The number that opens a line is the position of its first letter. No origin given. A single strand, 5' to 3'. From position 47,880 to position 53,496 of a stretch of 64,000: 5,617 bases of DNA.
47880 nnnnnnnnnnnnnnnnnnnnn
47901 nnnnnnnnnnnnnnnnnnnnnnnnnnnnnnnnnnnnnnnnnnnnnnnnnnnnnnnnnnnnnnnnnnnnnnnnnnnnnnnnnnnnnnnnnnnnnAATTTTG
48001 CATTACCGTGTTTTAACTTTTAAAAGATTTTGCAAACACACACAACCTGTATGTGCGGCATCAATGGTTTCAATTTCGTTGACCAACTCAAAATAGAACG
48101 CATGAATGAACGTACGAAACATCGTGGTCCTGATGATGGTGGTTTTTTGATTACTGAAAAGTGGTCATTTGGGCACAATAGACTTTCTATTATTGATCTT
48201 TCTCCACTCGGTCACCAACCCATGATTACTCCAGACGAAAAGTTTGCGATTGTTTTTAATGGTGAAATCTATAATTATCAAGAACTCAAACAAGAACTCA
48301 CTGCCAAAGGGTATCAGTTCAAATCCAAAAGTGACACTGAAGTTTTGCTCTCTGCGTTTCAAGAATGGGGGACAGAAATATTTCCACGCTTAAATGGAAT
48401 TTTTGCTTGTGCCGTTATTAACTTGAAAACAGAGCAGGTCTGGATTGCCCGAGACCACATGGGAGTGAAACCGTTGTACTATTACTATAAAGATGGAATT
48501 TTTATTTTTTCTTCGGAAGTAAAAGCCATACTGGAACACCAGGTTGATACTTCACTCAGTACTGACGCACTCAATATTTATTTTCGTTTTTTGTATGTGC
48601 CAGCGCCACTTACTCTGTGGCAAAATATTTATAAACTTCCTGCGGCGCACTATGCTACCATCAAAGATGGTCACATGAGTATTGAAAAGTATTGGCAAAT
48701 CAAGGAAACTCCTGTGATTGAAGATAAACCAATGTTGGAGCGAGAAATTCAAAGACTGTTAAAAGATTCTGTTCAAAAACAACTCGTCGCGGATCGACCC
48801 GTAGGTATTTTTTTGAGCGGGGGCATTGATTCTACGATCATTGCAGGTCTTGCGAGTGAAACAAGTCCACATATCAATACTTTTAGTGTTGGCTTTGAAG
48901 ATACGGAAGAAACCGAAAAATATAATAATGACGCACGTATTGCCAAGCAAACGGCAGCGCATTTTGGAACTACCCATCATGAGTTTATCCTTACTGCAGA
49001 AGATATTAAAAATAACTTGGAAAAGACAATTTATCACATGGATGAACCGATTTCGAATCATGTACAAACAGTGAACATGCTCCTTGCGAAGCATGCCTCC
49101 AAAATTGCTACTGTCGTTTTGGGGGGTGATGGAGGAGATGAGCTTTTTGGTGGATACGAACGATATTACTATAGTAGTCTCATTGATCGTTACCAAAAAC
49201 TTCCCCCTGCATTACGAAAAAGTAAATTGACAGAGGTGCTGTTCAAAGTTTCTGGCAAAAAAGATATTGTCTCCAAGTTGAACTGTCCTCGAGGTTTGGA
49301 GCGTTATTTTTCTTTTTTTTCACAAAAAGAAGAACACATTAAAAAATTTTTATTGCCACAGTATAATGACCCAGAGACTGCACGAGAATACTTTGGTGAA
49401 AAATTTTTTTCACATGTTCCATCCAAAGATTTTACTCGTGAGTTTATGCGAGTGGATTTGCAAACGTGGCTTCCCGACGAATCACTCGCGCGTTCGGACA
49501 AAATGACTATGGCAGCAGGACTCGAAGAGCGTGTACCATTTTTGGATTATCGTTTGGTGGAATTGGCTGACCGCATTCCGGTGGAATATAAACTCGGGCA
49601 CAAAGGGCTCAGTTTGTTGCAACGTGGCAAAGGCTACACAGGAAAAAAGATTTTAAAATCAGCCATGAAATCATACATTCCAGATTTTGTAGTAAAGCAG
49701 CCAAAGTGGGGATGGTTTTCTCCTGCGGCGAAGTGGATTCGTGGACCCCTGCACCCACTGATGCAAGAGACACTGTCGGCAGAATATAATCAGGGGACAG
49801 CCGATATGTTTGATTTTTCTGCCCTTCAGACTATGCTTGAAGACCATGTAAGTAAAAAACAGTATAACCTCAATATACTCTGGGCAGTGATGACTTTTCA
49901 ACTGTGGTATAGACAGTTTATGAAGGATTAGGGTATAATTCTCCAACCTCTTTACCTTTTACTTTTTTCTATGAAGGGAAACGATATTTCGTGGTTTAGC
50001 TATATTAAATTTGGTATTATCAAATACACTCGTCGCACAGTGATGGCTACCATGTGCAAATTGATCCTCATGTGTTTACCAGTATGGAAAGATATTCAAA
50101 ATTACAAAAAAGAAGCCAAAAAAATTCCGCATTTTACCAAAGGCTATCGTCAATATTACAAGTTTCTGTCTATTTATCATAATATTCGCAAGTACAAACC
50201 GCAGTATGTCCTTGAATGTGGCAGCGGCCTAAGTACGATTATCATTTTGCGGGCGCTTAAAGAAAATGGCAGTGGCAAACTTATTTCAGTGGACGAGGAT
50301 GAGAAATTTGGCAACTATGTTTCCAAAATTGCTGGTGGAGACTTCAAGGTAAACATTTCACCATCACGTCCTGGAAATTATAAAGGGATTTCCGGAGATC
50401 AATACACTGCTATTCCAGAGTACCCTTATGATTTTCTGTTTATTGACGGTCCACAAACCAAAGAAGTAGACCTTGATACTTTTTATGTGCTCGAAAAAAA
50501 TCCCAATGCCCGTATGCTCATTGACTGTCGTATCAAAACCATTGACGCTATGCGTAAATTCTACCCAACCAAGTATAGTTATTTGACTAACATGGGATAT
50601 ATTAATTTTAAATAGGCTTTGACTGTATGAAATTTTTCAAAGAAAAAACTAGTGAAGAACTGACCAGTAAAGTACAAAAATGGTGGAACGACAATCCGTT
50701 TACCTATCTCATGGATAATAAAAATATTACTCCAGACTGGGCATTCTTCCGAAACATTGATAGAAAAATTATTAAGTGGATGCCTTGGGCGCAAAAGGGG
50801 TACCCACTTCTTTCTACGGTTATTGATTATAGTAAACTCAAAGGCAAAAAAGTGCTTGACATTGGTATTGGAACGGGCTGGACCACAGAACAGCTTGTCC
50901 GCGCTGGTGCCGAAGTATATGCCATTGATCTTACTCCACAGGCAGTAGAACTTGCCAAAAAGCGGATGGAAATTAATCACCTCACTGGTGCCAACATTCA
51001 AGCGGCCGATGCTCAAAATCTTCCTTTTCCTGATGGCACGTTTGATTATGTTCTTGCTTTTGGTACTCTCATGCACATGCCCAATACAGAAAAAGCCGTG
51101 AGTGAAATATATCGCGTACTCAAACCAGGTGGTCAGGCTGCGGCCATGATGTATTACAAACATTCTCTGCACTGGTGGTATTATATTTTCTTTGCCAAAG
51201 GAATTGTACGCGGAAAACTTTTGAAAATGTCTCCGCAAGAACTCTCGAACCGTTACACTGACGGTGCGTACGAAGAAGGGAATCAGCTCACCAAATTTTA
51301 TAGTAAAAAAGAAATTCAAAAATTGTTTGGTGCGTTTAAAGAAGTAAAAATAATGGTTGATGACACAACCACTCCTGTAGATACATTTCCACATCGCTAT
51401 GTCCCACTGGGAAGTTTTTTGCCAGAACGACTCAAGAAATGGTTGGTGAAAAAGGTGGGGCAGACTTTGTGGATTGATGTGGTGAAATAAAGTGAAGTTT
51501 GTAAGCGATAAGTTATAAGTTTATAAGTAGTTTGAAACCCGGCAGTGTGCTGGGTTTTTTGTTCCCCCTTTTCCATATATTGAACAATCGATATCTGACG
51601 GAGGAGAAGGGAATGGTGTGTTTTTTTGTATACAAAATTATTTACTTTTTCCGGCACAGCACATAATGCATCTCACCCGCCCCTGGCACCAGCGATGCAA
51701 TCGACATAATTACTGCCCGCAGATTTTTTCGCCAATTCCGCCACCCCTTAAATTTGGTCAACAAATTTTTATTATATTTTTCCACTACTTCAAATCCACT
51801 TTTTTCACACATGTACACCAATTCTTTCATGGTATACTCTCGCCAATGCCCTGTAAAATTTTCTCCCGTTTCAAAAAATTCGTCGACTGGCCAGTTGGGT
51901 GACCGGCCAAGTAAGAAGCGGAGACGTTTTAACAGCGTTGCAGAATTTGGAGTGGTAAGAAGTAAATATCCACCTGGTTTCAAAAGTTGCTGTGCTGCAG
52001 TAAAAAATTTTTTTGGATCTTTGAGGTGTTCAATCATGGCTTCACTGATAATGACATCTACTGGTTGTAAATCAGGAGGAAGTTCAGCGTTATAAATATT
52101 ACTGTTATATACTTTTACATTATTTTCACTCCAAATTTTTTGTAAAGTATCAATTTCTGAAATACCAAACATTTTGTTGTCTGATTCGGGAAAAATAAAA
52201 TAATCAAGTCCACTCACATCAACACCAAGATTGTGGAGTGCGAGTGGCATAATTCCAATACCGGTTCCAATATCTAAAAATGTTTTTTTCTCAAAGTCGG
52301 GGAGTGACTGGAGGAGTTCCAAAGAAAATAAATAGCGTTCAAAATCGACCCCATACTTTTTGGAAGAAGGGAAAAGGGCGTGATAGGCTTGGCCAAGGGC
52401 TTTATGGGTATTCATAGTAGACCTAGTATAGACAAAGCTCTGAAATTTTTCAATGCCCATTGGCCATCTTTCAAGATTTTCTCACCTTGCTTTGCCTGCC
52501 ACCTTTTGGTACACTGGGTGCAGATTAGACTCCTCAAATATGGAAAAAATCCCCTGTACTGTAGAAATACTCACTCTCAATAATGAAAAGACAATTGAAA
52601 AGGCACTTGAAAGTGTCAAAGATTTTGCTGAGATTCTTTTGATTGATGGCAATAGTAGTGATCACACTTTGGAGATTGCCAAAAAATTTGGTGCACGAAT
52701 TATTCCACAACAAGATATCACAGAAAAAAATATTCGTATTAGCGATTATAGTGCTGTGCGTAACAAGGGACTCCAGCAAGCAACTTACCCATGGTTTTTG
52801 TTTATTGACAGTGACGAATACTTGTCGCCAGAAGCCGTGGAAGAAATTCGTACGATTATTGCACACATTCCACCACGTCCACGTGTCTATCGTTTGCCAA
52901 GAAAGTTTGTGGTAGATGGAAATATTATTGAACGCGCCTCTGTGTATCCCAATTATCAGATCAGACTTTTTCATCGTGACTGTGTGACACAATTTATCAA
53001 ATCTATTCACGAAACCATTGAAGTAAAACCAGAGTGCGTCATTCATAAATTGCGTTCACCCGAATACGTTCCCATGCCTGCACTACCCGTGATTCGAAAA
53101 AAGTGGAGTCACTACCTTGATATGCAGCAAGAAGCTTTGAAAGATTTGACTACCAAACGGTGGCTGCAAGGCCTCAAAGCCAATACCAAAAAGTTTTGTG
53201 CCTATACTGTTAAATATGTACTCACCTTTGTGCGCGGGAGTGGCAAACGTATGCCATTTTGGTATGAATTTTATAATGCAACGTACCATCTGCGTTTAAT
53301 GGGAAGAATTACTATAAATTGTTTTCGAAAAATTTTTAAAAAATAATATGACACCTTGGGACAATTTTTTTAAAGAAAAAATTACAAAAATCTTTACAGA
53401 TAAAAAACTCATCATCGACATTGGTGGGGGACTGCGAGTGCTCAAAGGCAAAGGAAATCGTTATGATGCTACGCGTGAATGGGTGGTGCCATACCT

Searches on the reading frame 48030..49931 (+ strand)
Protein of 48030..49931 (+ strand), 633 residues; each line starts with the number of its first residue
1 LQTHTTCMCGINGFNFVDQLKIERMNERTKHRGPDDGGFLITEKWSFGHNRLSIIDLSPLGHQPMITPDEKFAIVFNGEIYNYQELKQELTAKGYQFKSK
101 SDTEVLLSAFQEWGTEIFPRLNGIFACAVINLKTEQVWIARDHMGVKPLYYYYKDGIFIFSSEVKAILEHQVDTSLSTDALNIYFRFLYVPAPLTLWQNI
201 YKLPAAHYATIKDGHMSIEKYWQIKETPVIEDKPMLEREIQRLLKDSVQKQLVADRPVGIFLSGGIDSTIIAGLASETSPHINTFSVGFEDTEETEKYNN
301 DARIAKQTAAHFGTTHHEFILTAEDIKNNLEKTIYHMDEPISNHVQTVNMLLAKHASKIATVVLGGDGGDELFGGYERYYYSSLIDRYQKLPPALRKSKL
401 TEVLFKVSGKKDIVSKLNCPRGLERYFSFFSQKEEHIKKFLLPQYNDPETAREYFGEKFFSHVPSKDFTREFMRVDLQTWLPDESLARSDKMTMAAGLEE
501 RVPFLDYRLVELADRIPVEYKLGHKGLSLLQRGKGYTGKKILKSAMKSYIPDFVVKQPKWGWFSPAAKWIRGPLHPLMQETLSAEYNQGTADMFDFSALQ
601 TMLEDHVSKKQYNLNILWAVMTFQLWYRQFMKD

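Call 44: search_protein_families(library=pfam, proteins=[window:48030-49931:+], max_evalue=0.0001)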
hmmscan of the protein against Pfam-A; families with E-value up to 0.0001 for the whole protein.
window:48030-49931:+ (633 aa): 4 families
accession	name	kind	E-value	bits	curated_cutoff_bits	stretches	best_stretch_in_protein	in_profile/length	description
PF00733.27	Asn_synthase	-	2e-90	304.5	21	1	239-628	1-354/354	Asparagine synthase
PF13537.11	GATase_7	-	1.8e-45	154.3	25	1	49-168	1-122/123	Glutamine amidotransferase domain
PF13522.11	GATase_6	-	3.7e-42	143.9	27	1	34-163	1-130/130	Glutamine amidotransferase domain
PF02540.23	NAD_synthase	-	3.8e-05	23.4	21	1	239-379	4-140/242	NAD synthase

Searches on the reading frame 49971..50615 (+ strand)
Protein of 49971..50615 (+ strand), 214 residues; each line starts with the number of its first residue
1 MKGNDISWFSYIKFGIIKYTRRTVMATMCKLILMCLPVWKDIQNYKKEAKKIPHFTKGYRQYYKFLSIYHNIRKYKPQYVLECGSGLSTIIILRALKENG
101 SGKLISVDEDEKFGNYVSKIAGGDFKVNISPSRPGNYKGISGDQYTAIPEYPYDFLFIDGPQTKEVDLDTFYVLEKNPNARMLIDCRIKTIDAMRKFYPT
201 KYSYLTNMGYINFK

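Call 66: search_protein_families(library=pfam, proteins=[window:49971-50615:+], max_evalue=0.001)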
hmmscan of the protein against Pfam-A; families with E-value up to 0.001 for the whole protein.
window:49971-50615:+ (214 aa): 1 family
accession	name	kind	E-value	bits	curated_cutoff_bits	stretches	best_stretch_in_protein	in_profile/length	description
PF13578.12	Methyltransf_24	-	2.8e-10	41.5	26.3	1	81-169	1-85/105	Methyltransferase domain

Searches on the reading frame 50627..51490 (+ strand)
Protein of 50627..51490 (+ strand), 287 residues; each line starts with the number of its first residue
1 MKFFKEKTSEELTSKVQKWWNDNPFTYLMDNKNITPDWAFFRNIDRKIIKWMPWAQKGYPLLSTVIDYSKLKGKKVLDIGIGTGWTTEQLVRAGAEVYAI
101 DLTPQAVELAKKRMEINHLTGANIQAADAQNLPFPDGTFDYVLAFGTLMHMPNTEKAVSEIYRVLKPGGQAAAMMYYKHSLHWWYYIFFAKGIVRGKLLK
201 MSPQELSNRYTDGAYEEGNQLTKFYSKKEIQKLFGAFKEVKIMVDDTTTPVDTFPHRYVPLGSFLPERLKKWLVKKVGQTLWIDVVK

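Call 66: search_protein_families(library=pfam, proteins=[window:50627-51490:+], max_evalue=0.001)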
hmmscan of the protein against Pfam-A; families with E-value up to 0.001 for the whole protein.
window:50627-51490:+ (287 aa): 17 families
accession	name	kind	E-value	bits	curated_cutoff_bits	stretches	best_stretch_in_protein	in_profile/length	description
PF08241.18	Methyltransf_11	-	5.2e-28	98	21.2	1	77-171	1-93/95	Methyltransferase domain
PF13649.12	Methyltransf_25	-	1.7e-25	90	27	1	76-169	1-97/97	Methyltransferase domain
PF13847.12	Methyltransf_31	-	7.4e-21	74.8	27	1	72-172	3-108/145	Methyltransferase domain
PF08242.18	Methyltransf_12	-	6.3e-17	62.5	30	1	77-170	1-97/98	Methyltransferase domain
PF13489.12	Methyltransf_23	-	1.3e-16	61.2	27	1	70-192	20-140/164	Methyltransferase domain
PF01209.24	Ubie_methyltran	-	2e-15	57.2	20.1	1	69-180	44-158/233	ubiE/COQ5 methyltransferase family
PF06325.19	PrmA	-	5.1e-07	29.9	22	1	66-170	155-255/296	Ribosomal protein L11 methyltransferase (PrmA)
PF05175.20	MTS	-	1.3e-05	25.4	23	1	65-143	26-103/170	Methyltransferase small domain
PF02353.26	CMAS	-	2.6e-05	24.1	27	1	71-171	60-162/273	Mycolic acid cyclopropane synthetase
PF01555.25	N6_N4_Mtase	-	4.8e-05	23.9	26.7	0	15-112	139-221/221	DNA methylase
PF01728.25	FtsJ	-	8.7e-05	23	24.1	1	70-143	20-96/181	FtsJ-like methyltransferase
PF03848.20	TehB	-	0.00011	22.2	20.4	1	64-164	21-123/193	Tellurite resistance protein TehB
PF01135.25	PCMT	-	0.00022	21.5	20.3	1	64-129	64-133/210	Protein-L-isoaspartate(D-aspartate) O-methyltransferase (PCMT)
PF05219.18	DREV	-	0.00059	19.5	26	1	69-172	91-185/265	DREV methyltransferase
PF02475.24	TRM5-TYW2_MTfase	-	0.00072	20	28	0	72-169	36-131/164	TRM5/TYW2 methyltransferase domain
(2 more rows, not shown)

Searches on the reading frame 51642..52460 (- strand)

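Call 44: search_protein_families(library=pfam, proteins=[window:51642-52460:-], max_evalue=0.0001)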
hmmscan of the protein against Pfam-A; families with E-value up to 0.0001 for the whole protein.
window:51642-52460:- (272 aa): 6 families
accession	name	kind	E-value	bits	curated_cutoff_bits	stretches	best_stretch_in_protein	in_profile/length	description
PF13489.12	Methyltransf_23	-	5.2e-21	75.5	27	1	50-227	13-163/164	Methyltransferase domain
PF08241.18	Methyltransf_11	-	6.3e-10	40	21.2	1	62-167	1-94/95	Methyltransferase domain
PF13847.12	Methyltransf_31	-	1e-08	35.4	27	1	112-176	54-118/145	Methyltransferase domain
PF08242.18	Methyltransf_12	-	3.4e-07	31.3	30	1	62-166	1-98/98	Methyltransferase domain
PF13649.12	Methyltransf_25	-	9.5e-07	29.9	27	1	62-164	2-97/97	Methyltransferase domain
PF02353.26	CMAS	-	1.2e-05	25.2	27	1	59-255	64-241/273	Mycolic acid cyclopropane synthetase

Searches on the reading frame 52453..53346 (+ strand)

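Call 44: search_protein_families(library=pfam, proteins=[window:52453-53346:+], max_evalue=0.0001)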
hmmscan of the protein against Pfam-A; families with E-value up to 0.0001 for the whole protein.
window:52453-53346:+ (297 aa): 2 families
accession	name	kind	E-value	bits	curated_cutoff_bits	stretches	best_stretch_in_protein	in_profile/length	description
PF00535.33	Glycos_transf_2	-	2e-16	60.8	23.3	1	39-133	4-100/168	Glycosyl transferase family 2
PF10111.15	Glyco_tranf_2_2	-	3.7e-06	27.1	27.3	1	45-137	10-107/276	Glycosyltransferase like family 2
